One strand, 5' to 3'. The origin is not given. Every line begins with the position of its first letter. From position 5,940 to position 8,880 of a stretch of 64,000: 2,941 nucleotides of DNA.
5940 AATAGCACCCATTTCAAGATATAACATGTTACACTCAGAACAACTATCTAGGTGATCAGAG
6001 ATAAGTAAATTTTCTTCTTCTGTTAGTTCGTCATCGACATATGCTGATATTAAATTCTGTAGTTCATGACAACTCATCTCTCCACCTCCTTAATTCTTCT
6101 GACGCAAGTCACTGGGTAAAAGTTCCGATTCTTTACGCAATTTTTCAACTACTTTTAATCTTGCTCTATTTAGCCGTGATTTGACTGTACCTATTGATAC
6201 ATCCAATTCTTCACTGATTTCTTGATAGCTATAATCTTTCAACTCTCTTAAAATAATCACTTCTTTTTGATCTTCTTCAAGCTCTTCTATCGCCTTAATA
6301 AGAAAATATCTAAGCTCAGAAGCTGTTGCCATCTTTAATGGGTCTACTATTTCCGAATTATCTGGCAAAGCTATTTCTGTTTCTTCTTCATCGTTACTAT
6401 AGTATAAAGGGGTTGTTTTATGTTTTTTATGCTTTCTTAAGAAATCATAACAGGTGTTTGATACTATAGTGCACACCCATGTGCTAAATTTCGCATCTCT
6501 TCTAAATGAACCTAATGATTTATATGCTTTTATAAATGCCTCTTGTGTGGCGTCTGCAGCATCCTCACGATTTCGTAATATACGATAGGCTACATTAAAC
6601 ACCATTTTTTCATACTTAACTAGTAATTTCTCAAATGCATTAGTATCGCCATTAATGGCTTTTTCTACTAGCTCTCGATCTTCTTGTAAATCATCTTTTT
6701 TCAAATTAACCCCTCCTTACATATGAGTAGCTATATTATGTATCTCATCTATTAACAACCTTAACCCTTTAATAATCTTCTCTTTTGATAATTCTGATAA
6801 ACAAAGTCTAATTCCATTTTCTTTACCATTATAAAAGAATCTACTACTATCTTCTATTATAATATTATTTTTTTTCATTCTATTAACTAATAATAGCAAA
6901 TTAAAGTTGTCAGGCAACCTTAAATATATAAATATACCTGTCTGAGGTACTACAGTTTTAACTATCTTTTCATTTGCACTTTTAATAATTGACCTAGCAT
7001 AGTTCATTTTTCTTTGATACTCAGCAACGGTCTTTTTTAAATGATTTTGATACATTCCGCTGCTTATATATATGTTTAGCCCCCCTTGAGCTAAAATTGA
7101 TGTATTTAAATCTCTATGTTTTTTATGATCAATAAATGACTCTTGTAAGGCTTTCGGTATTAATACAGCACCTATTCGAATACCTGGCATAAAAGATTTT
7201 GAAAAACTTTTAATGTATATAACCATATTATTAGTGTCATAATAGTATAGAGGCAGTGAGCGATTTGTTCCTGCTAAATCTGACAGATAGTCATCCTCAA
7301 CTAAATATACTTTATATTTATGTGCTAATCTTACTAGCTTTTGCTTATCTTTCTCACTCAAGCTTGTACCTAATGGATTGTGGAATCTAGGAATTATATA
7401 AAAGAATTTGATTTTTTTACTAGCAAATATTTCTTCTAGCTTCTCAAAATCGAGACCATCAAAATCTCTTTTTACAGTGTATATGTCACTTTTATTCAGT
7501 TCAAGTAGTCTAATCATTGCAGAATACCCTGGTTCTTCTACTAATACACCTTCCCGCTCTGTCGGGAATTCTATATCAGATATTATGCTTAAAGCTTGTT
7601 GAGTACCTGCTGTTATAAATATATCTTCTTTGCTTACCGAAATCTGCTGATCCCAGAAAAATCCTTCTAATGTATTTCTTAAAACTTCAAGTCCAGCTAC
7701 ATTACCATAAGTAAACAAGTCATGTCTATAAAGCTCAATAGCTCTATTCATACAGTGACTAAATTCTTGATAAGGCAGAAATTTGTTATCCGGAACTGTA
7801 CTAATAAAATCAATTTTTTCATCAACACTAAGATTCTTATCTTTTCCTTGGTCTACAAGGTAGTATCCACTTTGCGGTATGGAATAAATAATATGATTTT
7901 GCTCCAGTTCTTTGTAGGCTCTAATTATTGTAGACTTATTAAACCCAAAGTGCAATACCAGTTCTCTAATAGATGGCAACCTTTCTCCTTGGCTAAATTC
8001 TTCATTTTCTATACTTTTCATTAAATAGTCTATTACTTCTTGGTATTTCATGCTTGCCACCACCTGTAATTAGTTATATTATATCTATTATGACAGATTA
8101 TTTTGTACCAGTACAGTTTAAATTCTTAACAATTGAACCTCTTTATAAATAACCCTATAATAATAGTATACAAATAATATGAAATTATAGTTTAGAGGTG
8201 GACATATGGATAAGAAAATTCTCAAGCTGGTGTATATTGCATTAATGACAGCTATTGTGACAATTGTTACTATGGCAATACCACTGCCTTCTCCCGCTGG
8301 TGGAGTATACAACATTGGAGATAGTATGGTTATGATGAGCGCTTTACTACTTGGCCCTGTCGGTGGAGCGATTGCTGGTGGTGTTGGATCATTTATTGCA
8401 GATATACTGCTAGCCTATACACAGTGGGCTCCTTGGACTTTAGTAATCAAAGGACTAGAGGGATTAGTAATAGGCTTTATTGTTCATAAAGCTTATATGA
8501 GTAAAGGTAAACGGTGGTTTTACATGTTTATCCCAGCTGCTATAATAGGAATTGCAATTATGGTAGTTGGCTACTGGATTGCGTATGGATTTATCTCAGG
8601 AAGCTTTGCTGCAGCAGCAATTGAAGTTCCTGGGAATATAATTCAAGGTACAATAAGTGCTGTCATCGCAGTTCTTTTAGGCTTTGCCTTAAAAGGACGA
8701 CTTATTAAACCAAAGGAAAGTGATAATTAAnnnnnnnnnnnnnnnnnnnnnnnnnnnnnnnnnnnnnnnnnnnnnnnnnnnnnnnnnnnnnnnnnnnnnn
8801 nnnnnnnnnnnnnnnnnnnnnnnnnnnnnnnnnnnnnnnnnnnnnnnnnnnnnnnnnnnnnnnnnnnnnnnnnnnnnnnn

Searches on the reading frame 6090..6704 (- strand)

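Call 42: search_protein_families(library=pfam, max_evalue=0.00001, proteins=[window:6090-6704:-])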
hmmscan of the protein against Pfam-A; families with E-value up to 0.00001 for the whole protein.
window:6090-6704:- (204 aa): 4 families
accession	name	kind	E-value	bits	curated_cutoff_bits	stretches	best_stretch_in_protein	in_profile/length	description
PF04542.20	Sigma70_r2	-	2.1e-20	72.7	24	1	29-94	3-70/71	Sigma-70 region 2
PF08281.18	Sigma70_r4_2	-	9.5e-19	67.2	25.7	1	135-184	4-53/54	Sigma-70, region 4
PF04545.22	Sigma70_r4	-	2.7e-12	46.4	24.1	1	138-185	1-48/50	Sigma-70, region 4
PF07638.17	Sigma70_ECF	-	1.8e-07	31.7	21.1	1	11-190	6-184/185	ECF sigma factor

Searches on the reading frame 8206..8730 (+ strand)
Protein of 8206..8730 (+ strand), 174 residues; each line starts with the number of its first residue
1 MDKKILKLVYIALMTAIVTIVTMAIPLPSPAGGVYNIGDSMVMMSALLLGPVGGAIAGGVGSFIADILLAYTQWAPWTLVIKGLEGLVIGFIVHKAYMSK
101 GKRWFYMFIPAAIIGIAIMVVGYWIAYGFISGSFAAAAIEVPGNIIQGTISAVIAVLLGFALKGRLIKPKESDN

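Call 42: search_protein_families(library=pfam, max_evalue=0.00001, proteins=[window:8206-8730:+])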
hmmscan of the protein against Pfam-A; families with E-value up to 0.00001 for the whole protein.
window:8206-8730:+ (174 aa): 2 families
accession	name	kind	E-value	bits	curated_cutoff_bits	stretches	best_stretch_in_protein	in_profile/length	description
PF07155.17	ECF-ribofla_trS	-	6.6e-37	127.6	26.7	1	4-163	3-171/172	ECF-type riboflavin transporter, S component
PF12822.12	ECF_trnsprt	-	7.5e-08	33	30.7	1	7-158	2-168/169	ECF transporter, substrate-specific component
